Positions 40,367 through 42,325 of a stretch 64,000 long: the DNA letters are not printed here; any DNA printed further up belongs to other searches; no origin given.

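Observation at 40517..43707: Three adjacent paralogous genes built from a ~45-aa tandem repeat (candidate host-range fibres)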

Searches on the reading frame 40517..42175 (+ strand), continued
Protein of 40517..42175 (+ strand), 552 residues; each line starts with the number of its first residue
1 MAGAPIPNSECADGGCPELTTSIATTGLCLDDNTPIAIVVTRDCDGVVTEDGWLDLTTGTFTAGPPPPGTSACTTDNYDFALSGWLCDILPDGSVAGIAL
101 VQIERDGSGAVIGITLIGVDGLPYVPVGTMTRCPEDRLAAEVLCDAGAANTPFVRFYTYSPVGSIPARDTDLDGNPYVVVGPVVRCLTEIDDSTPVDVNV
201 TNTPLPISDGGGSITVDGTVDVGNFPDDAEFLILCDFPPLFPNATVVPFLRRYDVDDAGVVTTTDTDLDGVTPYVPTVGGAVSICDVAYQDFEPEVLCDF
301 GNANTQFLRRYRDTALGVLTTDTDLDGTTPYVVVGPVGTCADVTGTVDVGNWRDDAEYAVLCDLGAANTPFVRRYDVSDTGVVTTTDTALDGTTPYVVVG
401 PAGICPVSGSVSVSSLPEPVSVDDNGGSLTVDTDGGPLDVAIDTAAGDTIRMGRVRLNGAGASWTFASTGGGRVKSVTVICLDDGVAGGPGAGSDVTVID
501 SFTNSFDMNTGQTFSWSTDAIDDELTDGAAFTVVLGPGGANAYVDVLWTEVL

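Call 31: predict_structure(alignment_id=A1)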
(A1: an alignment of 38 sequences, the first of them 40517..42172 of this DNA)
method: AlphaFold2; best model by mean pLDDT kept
length: 552 residues; sequences in the alignment: 38
mean_pLDDT: 75.5   pTM: 0.29
mean pLDDT of the five models: 75.5, 75.2, 74.9, 73.4, 71.6
residues with pLDDT >= 90: 205; 70-90: 170; 50-70: 64; < 50: 113
segments of 3 or more residues with pLDDT < 50: 1-13, 76-82, 188-228, 287-291, 348-354, 408-442
pLDDT, mean of each block of 10 residues (from residue 1): 38 52 82 92 81 92 93 57 73 87 81 87 92 67 93 82 72 89 74 40 41 41 47 85 77 85 93 92 65 81 93 66 89 93 52 66 95 89 92 95 74 35 37 37 62 90 77 86 83 87 90 88 72 84 91 77
secondary structure, 60 per line:
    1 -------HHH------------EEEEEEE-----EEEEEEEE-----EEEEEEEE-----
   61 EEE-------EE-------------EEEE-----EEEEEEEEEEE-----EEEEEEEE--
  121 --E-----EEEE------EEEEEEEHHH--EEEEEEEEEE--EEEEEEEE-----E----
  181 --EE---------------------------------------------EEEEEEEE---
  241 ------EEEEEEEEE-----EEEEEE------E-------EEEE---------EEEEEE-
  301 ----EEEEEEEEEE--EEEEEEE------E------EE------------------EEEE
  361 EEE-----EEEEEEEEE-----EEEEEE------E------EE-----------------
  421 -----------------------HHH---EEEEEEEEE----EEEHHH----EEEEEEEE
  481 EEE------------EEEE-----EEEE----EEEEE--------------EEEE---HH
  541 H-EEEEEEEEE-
elements in order: E23-29 E35-42 E48-55 E61-63 E86-89 E95-105 E111-118 E129-132 E139-145 E151-160 E163-170 E230-237 E247-255 E261-266 E281-284 E294-299 E305-314 E317-323 E357-363 E369-377 E383-388 E450-458 E463-465 E473-483 E496-499 E505-508 E513-517 E532-535 E543-551

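Call 33: fold_search(model_id=the predicted structure, library=pdb)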
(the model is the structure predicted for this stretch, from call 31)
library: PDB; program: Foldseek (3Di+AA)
matches with E <= 10: 717; with E <= 0.001: 0
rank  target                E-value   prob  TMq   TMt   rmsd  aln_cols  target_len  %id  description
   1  4igl_D                3.7e-03  0.23  0.09  0.08  23.6       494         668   13  Structure of the RHS-repeat containing BC component of the secreted ABC toxin complex from Yersinia entomophaga (released 2013-08-07)
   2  5grs_A                3.7e-03  0.21  0.06  0.09  25.3       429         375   10  Complex structure of the fission yeast SREBP-SCAP binding domains (released 2016-12-14)
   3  7rrm_A                4.8e-03  1.00  0.13  0.47   5.2       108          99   14  Structure of the human TMED1 (p24gamma1) Golgi dynamics Domain (released 2021-10-20)
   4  7ne7                  6.2e-03  0.25  0.08  0.06  26.1       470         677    9  oligopeptidase B from S. proteomaculans with modified hinge region in complex with N-[(1S)-5-amino-1-(chloroacetyl)penty (released 2021-02-17)
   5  8beu_D                7.9e-03  0.14  0.09  0.09  27.2       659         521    9  Structure of D188A-fructofuranosidase from Rhodotorula dairenensis in complex with raffinose (released 2022-12-28)
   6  1vkd_A                8.7e-03  0.33  0.07  0.12  28.5       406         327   11  Crystal structure of a predicted glycosidase (tm1225) from thermotoga maritima msb8 at 2.10 A resolution (released 2004-05-25)
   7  6om2_C                9.6e-03  0.16  0.09  0.08  30.9       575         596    8  Crystal structure of atypical integrin alphaV beta8 with proTGF-beta1 ligand peptide (released 2019-12-11)
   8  9i0y_a                1.0e-02  1.00  0.12  0.43   5.9       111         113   12  Recombinant Ena2A fibers (released 2025-03-12)
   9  9i0y_0                1.0e-02  1.00  0.12  0.43   5.9       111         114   12  Recombinant Ena2A fibers (released 2025-03-12)
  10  9efg_A                1.0e-02  0.12  0.07  0.06  22.1       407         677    7  VIP3Cb1 Toxin structure (released 2025-06-18)
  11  1yll_D                1.1e-02  1.00  0.12  0.30   4.0       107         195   13  Crystal Structure of the Conserved Protein of Unknown Function PA5104 from Pseudomonas aeruginosa PAO1 (released 2005-03-01)
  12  3bcw_B                1.2e-02  1.00  0.11  0.41   4.3       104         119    8  Crystal structure of a duf861 family protein with a rmlc-like cupin fold (bb1179) from bordetella bronchiseptica rb50  (released 2007-11-27)
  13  1vkd_B                1.5e-02  0.21  0.07  0.10  28.4       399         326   11  Crystal structure of a predicted glycosidase (tm1225) from thermotoga maritima msb8 at 2.10 A resolution (released 2004-05-25)
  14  6gxs_D                1.5e-02  0.15  0.07  0.10  28.3       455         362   13  Crystal structure of CV39L lectin from Chromobacterium violaceum at 1.8 A resolution (released 2019-12-04)
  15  5efv_C                1.5e-02  0.10  0.07  0.07  32.5       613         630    8  The host-recognition device of Staphylococcus aureus phage Phi11 (released 2016-05-25)
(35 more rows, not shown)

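Call 35: search_solved_structures(query=A1, max_evalue=1)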
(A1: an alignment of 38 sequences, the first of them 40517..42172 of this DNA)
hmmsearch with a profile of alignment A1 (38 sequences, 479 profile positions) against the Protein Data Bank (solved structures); distinct sequences matched with E-value up to 1: 1.
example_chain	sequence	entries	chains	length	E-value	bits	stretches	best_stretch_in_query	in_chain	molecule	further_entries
7mx5_A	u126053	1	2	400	0.19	14.2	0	166-391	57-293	Tol-Pal system protein TolB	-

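Call 59: fold_search(model_id=the predicted structure, library=viral)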
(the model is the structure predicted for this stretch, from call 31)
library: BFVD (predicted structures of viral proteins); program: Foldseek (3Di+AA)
matches with E <= 10: 990; with E <= 0.001: 32
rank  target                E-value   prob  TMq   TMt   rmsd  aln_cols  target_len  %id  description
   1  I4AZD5                1.8e-24  1.00  0.14  0.10  29.9       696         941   21  (no name in the UniProt tables at hand)
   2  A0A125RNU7            3.7e-22  1.00  0.15  0.22  38.0       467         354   24  (no name in the UniProt tables at hand)
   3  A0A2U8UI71            5.9e-07  0.84  0.09  0.05  44.0       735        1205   11  (no name in the UniProt tables at hand)
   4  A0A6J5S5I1            8.0e-07  0.97  0.12  0.11  53.9       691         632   12  C1q domain containing protein [uncultured Caudovirales phage]
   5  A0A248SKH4            2.2e-06  0.99  0.13  0.11  49.6       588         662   12  (no name in the UniProt tables at hand)
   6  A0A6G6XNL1            2.8e-06  0.97  0.13  0.09  32.8       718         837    8  (no name in the UniProt tables at hand)
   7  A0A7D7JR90            2.8e-06  0.96  0.12  0.11  72.7       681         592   14  (no name in the UniProt tables at hand)
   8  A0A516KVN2            6.2e-06  0.92  0.13  0.13  95.7       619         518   12  (no name in the UniProt tables at hand)
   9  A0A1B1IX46            6.5e-06  0.84  0.10  0.06  62.1       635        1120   11  (no name in the UniProt tables at hand)
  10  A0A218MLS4            8.3e-06  0.91  0.12  0.08  68.9       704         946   12  Uncharacterized protein [uncultured virus]
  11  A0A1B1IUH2            9.7e-06  0.69  0.09  0.10  56.6       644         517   14  (no name in the UniProt tables at hand)
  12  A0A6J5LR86            1.1e-05  0.72  0.09  0.07  32.3       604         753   12  Uncharacterized protein [uncultured Caudovirales phage]
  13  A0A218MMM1            4.3e-05  0.60  0.10  0.09  70.5       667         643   14  Uncharacterized protein [uncultured virus]
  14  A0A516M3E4            5.0e-05  0.72  0.11  0.10  60.5       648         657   11  (no name in the UniProt tables at hand)
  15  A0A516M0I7            6.4e-05  0.98  0.11  0.18  30.1       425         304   10  (no name in the UniProt tables at hand)
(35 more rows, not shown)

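Call 77: search_protein_families(library=ncbifam, proteins=[window:40517-42175:+], max_evalue=0.01)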
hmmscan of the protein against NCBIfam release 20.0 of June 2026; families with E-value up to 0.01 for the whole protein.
window:40517-42175:+ (552 aa): 0 families

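Call 79: search_protein_families(library=phrogs, proteins=[L001:7015-7398:+, L001:7395-9470:+, L001:9442-10506:+, L001:10574-12082:+, L001:12094-13329:+, L001:13340-13879:+, L002:7063-10572:+, L002:12045-13691:+, L003:8326-11151:+, L003:11156-11635:+], max_evalue=0.001)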
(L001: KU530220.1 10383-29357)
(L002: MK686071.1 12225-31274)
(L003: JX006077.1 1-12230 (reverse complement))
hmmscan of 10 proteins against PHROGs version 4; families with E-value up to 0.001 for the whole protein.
L001:7015-7398:+ (127 aa): 2 families
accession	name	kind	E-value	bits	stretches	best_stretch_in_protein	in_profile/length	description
phrog_17728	-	unknown function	2.3e-51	174.7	1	1-127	1-111/140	-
phrog_30321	-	unknown function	7.5e-12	46.8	1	2-90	4-91/210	-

L001:7395-9470:+ (691 aa): 0 families

L001:9442-10506:+ (354 aa): 1 family
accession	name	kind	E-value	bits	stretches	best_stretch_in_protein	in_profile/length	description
phrog_18824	-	unknown function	2.6e-50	173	3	2-103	295-395/936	-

L001:10574-12082:+ (502 aa): 0 families

L001:12094-13329:+ (411 aa): 0 families

L001:13340-13879:+ (179 aa): 1 family
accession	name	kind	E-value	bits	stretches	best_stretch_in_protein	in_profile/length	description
phrog_17509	-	unknown function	1e-06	29.4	1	44-161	159-265/281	-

L002:7063-10572:+ (1169 aa): 1 family
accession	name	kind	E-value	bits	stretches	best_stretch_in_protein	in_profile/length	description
phrog_18824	-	unknown function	3.5e-109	367.8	3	623-921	84-395/936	-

L002:12045-13691:+ (548 aa): 0 families

L003:8326-11151:+ (941 aa): 1 family
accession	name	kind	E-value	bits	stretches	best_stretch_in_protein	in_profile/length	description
phrog_18824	-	unknown function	0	1015.2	5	1-456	1-439/936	-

L003:11156-11635:+ (159 aa): 2 families
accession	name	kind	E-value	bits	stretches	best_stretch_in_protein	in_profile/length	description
phrog_20306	-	unknown function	2.4e-08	35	1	27-133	46-155/185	-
phrog_25393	-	unknown function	1.4e-05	26.1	1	41-134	100-196/220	-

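Call 95: find_encoding_contigs(protein=P0039, flank=10000, max_places=1)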
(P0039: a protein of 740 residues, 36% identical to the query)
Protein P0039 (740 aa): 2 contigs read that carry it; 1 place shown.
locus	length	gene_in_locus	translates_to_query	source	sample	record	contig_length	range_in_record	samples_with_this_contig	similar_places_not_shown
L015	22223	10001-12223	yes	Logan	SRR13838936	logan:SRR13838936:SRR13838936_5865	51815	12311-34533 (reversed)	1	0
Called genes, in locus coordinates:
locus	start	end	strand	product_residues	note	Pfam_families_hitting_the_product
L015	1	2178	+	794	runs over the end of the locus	-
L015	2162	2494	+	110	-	-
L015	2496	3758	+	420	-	-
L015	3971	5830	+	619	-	-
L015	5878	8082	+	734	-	-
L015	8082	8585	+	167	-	-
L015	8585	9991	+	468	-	-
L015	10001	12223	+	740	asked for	PF12810:ALK_LTK_GRD (weak)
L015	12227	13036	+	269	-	-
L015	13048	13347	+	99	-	-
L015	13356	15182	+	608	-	-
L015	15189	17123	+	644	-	-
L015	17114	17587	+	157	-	-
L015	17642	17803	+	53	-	-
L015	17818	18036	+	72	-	-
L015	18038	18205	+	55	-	-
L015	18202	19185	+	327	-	-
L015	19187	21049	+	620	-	-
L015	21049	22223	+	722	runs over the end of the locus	-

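Call 96: find_encoding_contigs(protein=P0045, flank=10000, max_places=1)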
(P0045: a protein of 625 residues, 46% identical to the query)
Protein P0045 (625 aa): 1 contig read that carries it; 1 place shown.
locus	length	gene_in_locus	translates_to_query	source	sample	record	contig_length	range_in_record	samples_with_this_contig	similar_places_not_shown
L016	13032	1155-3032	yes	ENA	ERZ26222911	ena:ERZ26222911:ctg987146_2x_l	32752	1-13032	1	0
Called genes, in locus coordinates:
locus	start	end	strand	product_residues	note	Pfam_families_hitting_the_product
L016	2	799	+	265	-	?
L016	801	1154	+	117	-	-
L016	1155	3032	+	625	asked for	PF14339:DUF4394 (weak)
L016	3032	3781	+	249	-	-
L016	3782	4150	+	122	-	PF01909:NTP_transf_2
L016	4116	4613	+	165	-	-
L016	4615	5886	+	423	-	-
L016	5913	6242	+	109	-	-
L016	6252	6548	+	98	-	PF23987:Phage_holin_10 (weak)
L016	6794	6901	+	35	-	-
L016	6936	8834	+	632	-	-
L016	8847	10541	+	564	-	-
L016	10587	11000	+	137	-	-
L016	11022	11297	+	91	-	-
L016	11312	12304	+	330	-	-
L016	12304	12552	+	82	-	-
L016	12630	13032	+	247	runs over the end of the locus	-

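Call 98: search_protein_families(library=phrogs, proteins=[L015:2496-3758:+, L015:3971-5830:+, L015:5878-8082:+, L015:8585-9991:+, L015:12227-13036:+, L015:13356-15182:+, L015:15189-17123:+, L016:3032-3781:+, L016:4615-5886:+, L016:6936-8834:+], max_evalue=0.001)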
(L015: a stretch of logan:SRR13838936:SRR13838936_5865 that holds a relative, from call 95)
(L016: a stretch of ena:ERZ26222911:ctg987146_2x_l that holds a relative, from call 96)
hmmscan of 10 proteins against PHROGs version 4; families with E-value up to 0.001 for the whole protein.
L015:2496-3758:+ (420 aa): 0 families

L015:3971-5830:+ (619 aa): 0 families

L015:5878-8082:+ (734 aa): 0 families

L015:8585-9991:+ (468 aa): 0 families

L015:12227-13036:+ (269 aa): 0 families

L015:13356-15182:+ (608 aa): 0 families

L015:15189-17123:+ (644 aa): 0 families

L016:3032-3781:+ (249 aa): 0 families

L016:4615-5886:+ (423 aa): 2 families
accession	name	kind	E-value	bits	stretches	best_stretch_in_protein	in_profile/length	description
phrog_1645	-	head and packaging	4.5e-87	293.7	1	26-422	46-439/440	virion structural protein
phrog_5838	-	head and packaging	6.3e-24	84.8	1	158-243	570-656/1106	virion structural protein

L016:6936-8834:+ (632 aa): 0 families
